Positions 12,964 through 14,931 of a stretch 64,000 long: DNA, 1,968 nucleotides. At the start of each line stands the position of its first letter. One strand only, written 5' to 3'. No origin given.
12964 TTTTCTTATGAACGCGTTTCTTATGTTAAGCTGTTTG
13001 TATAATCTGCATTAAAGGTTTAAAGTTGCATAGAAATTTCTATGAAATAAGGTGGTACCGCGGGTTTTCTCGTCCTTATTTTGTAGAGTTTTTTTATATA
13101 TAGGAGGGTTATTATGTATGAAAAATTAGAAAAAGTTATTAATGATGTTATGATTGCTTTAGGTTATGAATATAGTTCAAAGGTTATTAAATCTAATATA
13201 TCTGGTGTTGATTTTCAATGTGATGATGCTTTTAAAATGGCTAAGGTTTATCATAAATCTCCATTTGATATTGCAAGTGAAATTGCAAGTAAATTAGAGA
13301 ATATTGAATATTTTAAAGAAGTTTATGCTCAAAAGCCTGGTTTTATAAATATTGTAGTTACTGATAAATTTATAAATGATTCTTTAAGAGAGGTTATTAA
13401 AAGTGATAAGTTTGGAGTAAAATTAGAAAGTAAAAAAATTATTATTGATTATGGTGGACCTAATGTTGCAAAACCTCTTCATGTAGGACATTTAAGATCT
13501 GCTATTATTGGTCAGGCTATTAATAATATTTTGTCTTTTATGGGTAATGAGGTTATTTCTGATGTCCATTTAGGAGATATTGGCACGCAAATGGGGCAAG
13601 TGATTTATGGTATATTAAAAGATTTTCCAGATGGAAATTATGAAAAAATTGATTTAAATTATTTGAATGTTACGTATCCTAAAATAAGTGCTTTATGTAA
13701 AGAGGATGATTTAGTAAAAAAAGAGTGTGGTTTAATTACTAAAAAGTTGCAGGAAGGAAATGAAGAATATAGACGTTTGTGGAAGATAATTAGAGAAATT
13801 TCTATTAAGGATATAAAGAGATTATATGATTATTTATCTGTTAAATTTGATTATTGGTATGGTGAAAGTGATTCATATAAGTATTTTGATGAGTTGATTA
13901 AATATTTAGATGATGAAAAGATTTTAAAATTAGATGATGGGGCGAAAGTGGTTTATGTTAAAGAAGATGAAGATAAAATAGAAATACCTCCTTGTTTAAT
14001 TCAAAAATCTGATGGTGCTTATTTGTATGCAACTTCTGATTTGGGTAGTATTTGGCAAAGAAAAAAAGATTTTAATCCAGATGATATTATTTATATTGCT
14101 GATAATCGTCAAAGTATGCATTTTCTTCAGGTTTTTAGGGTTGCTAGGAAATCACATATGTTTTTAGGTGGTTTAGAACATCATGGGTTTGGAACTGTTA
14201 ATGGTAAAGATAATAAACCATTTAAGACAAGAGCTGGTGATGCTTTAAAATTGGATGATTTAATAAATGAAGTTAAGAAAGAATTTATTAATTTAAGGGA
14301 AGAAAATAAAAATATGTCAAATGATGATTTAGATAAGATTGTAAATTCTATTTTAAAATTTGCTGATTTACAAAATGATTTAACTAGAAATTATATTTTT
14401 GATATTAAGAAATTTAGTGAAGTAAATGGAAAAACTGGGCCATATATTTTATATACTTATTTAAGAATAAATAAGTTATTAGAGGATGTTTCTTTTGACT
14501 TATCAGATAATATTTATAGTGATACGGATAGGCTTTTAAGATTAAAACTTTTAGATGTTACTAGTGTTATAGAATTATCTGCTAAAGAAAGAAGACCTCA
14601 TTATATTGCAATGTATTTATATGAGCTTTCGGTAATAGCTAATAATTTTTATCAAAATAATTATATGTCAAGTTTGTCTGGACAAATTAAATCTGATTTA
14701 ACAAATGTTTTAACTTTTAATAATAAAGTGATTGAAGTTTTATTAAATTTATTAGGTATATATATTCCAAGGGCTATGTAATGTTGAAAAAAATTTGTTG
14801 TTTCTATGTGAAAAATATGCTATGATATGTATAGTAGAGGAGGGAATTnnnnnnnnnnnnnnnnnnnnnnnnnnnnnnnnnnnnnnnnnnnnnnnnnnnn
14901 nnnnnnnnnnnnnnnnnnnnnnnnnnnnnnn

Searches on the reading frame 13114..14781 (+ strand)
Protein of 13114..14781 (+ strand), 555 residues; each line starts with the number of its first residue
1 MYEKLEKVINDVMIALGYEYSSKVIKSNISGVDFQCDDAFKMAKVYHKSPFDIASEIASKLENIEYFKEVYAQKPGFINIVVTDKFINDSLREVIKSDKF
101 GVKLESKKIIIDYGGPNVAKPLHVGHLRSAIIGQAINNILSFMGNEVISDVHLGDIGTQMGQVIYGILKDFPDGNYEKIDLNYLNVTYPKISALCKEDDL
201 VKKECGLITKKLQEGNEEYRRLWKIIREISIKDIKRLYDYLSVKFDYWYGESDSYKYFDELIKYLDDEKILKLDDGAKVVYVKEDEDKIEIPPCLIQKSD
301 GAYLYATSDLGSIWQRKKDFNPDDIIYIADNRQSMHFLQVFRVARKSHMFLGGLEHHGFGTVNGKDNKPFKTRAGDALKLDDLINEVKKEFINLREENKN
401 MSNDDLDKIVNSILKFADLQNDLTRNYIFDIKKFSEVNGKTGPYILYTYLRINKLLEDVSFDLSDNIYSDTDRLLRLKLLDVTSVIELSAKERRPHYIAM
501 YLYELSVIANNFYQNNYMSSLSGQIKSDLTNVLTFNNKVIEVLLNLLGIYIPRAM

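Call 19: search_protein_families(library=pfam, proteins=[window:13114-14781:+], max_evalue=0.00001)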
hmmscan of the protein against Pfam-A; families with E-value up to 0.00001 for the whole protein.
window:13114-14781:+ (555 aa): 3 families
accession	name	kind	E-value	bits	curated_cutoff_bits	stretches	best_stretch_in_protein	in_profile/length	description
PF00750.26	tRNA-synt_1d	-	5.8e-82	275.9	23.3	1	103-430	15-348/349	tRNA synthetases class I (R), catalytic domain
PF03485.21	Arg_tRNA_synt_N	-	8.1e-15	55.6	21.5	1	5-81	3-84/85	Arginyl tRNA synthetase N terminal domain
PF05746.21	DALR_1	-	5.6e-12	46.2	22.3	1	445-555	1-117/117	DALR anticodon binding domain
